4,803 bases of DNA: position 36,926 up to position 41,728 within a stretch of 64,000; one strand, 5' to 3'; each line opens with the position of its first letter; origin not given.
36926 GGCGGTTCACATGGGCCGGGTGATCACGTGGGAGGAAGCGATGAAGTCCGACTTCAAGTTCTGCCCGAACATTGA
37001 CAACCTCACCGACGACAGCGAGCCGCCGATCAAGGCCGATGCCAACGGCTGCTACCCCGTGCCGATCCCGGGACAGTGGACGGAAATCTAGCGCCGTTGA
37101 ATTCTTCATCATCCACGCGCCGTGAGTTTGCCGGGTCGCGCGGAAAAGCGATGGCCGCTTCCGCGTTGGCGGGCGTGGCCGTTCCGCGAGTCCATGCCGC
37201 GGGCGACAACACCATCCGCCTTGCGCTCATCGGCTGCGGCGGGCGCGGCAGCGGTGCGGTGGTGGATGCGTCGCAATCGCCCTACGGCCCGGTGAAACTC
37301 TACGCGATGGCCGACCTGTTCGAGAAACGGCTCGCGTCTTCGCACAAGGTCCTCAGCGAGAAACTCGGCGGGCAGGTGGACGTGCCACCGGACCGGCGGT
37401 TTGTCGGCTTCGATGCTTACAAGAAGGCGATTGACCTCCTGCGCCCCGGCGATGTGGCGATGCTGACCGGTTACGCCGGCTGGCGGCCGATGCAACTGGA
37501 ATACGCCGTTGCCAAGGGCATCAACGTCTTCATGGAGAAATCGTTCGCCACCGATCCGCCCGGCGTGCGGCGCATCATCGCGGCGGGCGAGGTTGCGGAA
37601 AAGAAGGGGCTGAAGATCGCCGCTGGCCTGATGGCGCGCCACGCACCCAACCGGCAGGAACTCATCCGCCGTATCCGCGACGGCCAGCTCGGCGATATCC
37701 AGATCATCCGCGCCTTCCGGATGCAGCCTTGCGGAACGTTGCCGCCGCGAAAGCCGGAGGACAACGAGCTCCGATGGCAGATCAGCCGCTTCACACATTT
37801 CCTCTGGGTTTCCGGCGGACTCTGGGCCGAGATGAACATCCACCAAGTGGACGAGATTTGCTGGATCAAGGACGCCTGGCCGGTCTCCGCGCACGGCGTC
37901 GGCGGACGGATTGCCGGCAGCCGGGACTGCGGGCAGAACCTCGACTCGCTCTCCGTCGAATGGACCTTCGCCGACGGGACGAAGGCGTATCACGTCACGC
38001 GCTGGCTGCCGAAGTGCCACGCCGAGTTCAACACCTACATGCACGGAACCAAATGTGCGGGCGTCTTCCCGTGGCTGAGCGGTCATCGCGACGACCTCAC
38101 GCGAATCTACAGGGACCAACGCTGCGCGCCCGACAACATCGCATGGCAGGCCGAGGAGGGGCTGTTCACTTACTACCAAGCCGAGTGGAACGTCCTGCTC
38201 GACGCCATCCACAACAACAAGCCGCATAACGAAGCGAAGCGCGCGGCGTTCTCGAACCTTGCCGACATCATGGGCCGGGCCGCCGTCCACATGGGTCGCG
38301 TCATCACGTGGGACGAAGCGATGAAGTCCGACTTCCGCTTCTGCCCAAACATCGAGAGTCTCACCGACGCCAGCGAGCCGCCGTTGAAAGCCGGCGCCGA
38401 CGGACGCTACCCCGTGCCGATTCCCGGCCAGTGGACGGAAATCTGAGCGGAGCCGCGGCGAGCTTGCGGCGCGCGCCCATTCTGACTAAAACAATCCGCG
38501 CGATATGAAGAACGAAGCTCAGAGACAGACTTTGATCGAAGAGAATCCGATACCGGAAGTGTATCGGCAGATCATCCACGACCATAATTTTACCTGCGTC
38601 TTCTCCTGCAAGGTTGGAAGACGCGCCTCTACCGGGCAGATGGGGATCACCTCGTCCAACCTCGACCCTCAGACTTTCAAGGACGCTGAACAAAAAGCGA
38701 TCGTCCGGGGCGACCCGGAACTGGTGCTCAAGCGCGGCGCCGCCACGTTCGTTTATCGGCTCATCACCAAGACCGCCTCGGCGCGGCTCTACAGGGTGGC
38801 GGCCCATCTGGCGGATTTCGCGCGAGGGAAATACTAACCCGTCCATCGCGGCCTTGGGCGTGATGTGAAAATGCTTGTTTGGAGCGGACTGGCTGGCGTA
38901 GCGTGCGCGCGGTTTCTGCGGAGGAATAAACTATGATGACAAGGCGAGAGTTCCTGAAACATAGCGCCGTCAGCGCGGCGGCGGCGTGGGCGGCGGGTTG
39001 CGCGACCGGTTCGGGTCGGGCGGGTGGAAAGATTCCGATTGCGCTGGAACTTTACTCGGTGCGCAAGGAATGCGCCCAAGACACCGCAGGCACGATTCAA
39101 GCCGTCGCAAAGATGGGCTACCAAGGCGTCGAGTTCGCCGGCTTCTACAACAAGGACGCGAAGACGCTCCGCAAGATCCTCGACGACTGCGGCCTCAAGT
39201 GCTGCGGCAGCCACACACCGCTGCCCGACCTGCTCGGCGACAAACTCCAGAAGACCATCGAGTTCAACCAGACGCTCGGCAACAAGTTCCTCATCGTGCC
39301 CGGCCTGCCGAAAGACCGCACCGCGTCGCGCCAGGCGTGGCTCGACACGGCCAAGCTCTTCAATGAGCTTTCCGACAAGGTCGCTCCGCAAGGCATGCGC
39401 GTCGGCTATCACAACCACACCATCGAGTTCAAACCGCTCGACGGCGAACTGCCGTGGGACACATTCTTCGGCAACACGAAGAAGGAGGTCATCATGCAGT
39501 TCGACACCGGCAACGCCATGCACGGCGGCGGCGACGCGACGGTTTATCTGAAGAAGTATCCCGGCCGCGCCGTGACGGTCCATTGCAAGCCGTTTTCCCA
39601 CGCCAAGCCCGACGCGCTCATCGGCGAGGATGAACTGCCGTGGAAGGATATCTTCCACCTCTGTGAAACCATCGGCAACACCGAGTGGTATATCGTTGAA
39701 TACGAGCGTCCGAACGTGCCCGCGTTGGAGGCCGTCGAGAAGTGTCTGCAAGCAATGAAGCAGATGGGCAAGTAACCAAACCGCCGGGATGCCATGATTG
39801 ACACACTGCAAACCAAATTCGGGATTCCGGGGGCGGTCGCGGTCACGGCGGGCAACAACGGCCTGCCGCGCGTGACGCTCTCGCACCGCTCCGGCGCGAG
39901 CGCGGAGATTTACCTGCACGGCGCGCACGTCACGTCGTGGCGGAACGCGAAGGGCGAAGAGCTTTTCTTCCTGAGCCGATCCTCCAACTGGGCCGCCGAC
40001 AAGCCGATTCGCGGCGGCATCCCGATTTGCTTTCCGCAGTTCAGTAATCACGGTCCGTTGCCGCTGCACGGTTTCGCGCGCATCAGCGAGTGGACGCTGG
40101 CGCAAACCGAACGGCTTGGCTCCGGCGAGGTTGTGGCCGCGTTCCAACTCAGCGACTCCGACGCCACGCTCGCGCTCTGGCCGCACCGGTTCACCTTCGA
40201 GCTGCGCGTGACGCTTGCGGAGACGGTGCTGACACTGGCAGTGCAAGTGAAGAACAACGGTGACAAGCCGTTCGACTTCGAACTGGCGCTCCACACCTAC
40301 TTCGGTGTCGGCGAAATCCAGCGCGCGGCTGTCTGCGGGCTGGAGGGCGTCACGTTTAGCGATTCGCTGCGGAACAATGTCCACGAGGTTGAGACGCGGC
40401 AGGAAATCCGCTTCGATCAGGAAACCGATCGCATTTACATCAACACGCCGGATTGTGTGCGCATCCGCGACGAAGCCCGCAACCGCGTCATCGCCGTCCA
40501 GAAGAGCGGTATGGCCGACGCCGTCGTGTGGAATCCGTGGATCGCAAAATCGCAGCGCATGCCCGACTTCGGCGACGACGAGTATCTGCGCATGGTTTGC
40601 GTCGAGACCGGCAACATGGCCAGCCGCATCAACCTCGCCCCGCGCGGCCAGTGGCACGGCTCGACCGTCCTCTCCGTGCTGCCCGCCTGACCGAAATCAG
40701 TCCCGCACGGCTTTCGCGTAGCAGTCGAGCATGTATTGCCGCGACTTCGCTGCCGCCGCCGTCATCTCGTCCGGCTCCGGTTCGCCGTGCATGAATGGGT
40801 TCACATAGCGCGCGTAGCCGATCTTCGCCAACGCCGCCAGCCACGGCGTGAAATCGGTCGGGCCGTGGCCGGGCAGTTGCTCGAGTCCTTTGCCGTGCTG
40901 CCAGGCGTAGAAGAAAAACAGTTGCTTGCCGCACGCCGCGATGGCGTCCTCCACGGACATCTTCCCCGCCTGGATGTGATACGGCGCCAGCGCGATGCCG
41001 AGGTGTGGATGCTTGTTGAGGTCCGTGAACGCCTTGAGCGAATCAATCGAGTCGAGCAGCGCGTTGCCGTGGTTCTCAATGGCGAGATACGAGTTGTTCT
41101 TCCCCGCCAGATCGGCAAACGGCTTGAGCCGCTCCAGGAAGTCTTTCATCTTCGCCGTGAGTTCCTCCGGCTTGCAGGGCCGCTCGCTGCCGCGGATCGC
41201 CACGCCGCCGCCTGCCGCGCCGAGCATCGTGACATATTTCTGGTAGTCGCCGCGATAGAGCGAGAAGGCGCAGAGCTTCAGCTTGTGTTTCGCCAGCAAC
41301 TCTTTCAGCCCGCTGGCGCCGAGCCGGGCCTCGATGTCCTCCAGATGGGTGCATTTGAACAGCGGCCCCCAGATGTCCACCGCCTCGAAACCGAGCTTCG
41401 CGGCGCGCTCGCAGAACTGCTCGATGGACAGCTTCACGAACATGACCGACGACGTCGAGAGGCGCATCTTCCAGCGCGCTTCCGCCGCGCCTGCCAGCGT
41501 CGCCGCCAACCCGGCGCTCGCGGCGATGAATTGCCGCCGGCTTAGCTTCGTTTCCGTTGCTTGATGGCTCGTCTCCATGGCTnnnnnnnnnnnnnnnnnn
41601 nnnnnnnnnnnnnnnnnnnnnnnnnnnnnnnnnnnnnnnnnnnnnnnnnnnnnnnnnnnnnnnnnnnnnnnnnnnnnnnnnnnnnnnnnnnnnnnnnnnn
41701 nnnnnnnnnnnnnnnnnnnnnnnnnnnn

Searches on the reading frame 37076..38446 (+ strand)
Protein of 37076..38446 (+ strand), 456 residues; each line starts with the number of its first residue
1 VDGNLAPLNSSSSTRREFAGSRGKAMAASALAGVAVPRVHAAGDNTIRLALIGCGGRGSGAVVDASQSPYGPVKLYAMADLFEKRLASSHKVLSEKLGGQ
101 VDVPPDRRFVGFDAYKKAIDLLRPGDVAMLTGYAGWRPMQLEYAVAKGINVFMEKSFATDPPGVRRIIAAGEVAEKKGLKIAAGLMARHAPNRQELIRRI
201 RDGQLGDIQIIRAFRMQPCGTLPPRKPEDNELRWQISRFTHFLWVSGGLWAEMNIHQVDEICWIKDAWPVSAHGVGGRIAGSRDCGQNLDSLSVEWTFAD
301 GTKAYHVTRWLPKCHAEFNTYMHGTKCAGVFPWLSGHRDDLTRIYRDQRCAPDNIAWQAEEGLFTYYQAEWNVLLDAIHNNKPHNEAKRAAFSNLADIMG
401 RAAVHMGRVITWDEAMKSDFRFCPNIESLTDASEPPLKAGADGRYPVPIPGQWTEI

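Call 6: search_protein_families(library=pfam, proteins=[window:37076-38446:+], max_evalue=0.001)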
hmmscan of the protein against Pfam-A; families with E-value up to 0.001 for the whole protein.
window:37076-38446:+ (456 aa): 1 family
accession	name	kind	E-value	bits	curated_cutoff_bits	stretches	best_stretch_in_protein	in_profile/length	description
PF22725.1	GFO_IDH_MocA_C3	-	5.7e-06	26.8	27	1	195-326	3-120/124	GFO/IDH/MocA C-terminal domain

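Call 72: find_related_loci(query=window:37076-38446:+, collection=metagenome_contigs, flank=5000)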
Query window:37076-38446:+ (456 aa) in metagenome_contigs; peptide patterns used: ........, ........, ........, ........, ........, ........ (x = any residue, [..] = any of these).
268 stretches matched a pattern; 228 encode a relative of the query (tblastn E <= 1e-3); the best 80 are kept; 80 distinct loci.
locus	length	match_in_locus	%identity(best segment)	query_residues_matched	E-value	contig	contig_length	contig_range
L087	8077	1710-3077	92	1-456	0e+0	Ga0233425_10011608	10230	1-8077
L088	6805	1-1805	89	1-456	0e+0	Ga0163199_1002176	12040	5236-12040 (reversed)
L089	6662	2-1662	87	1-456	0e+0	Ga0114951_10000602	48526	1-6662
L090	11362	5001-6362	85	3-456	0e+0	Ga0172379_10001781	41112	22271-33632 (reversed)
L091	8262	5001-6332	72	11-456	0e+0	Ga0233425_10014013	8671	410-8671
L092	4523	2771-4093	73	14-456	0e+0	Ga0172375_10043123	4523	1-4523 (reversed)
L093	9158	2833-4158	72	13-456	0e+0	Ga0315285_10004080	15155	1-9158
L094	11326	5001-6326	72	13-456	0e+0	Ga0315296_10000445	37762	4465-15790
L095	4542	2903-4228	72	13-456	0e+0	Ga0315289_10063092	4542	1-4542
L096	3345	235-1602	69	1-456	0e+0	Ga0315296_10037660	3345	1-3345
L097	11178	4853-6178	71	13-456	0e+0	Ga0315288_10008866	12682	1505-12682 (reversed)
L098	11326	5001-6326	70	13-456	0e+0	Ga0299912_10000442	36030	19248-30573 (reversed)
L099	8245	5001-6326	71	13-456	0e+0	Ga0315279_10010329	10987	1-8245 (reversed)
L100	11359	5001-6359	70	2-456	0e+0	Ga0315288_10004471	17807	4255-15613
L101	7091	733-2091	69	2-456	0e+0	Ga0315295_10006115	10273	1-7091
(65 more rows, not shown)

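Call 83: search_protein_families(library=ncbifam, proteins=[window:37076-38446:+], max_evalue=0.01)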
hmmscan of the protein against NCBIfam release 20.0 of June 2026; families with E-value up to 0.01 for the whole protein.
window:37076-38446:+ (456 aa): 4 families
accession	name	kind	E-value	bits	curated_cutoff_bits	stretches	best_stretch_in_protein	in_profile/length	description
TIGR04380.1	myo_inos_iolG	equivalog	7.8e-11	41.4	355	1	141-281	81-201/330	inositol 2-dehydrogenase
NF040723.1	UDP-GlcNAcDh_Arch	equivalog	0.0002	21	450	1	144-219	80-152/302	UDP-N-acetylglucosamine 3-dehydrogenase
NF058563.1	BT_2159_fam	equivalog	0.0014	17.7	650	1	127-219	65-154/350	disaccharide 3-dehydrogenase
NF052679.1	InsChiInosDhIolG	equivalog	0.0015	17.6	540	1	127-215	69-155/343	bifunctional inositol 2-dehydrogenase/D-chiro-inositol 1-dehydrogenase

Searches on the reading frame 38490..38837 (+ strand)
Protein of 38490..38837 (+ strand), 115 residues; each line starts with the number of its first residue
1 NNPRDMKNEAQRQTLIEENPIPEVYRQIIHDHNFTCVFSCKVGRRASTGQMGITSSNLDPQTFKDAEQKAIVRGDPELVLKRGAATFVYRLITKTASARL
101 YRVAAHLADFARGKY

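Call 10: search_protein_families(library=pfam, proteins=[window:38490-38837:+], max_evalue=0.001)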
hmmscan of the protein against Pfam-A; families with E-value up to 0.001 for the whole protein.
window:38490-38837:+ (115 aa): 0 families

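Call 49: search_protein_families(library=pfam, proteins=[window:38490-38837:+], max_evalue=0.01)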
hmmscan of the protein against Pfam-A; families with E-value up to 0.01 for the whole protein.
window:38490-38837:+ (115 aa): 0 families

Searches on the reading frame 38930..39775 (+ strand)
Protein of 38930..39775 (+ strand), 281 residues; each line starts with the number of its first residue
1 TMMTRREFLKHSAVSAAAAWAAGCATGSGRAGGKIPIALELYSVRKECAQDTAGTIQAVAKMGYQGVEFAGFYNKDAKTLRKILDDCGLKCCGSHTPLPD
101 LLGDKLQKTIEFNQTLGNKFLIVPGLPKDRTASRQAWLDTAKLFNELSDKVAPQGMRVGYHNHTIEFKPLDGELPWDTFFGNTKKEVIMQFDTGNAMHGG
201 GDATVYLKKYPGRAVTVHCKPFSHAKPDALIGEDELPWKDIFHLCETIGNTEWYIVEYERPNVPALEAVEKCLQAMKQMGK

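Call 10: search_protein_families(library=pfam, proteins=[window:38930-39775:+], max_evalue=0.001)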
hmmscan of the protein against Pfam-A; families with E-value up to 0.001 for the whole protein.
window:38930-39775:+ (281 aa): 2 families
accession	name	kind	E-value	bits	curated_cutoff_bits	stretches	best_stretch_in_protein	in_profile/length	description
PF01261.30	AP_endonuc_2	-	2e-18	67.5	31.1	1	56-277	1-247/249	Xylose isomerase-like TIM barrel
PF10518.14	TAT_signal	-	0.00021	21.5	22.7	1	2-19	1-18/21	TAT (twin-arginine translocation) pathway signal sequence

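Call 83: search_protein_families(library=ncbifam, proteins=[window:38930-39775:+], max_evalue=0.01)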
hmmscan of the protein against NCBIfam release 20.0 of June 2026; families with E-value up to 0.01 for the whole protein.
window:38930-39775:+ (281 aa): 3 families
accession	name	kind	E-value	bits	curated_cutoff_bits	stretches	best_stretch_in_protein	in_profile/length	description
TIGR04379.1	myo_inos_iolE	equivalog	3.6e-17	62.9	290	2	132-221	123-211/290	myo-inosose-2 dehydratase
NF007441.0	PRK09989.1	equivalog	0.00057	19.7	412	0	184-261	170-244/258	HPr family phosphocarrier protein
TIGR01409.1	TAT_signal_seq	domain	0.0043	17.3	16.7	1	4-26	2-22/29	twin-arginine translocation signal domain-containing protein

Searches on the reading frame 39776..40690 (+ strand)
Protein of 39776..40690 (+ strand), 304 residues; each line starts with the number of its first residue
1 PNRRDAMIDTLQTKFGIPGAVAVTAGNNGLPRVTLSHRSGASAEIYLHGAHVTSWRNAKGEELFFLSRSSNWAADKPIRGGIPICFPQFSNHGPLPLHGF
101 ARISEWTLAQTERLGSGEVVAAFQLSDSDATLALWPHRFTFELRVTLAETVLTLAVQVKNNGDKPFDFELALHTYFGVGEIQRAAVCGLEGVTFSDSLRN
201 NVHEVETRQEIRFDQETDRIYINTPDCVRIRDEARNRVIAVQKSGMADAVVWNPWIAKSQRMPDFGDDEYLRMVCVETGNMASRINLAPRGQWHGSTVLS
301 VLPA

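Call 10: search_protein_families(library=pfam, proteins=[window:39776-40690:+], max_evalue=0.001)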
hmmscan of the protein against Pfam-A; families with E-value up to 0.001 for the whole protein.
window:39776-40690:+ (304 aa): 1 family
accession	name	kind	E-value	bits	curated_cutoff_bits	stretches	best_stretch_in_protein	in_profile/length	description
PF01263.26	Aldose_epim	-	3.7e-50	171.4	27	1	32-299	2-298/299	Aldose 1-epimerase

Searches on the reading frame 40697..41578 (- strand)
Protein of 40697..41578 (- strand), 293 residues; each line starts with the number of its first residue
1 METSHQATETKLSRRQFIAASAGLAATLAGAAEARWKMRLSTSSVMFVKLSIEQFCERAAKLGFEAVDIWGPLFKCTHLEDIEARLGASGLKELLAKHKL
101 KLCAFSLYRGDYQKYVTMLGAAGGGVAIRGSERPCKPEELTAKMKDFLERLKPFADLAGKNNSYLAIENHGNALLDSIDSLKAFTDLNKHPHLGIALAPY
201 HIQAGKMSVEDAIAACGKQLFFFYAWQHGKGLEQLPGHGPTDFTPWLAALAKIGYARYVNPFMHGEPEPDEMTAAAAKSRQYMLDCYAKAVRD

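Call 11: search_protein_families(library=pfam, proteins=[window:40697-41578:-], max_evalue=0.001)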
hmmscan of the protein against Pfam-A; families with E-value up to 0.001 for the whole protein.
window:40697-41578:- (293 aa): 1 family
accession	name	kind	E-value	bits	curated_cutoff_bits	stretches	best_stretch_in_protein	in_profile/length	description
PF01261.30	AP_endonuc_2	-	3.2e-17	63.5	31.1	1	57-270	2-236/249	Xylose isomerase-like TIM barrel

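Call 83: search_protein_families(library=ncbifam, proteins=[window:40697-41578:-], max_evalue=0.01)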
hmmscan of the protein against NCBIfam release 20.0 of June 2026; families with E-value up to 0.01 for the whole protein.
window:40697-41578:- (293 aa): 4 families
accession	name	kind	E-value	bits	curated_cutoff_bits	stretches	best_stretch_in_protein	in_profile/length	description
NF041099.2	keto_glucon_epim_IolO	equivalog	7.3e-10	38.6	300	1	141-280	124-261/269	5-keto-L-gluconate epimerase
NF051856.1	PsicseEpim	equivalog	2.9e-06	27.3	300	1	138-262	120-246/287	D-psicose 3-epimerase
TIGR03234.1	OH-pyruv-isom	equivalog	2.1e-05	24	353.45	1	44-114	8-67/254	hydroxypyruvate isomerase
NF009688.0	PRK13209.1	subfamily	0.0042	16.1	317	0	145-291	134-281/286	L-ribulose-5-phosphate 3-epimerase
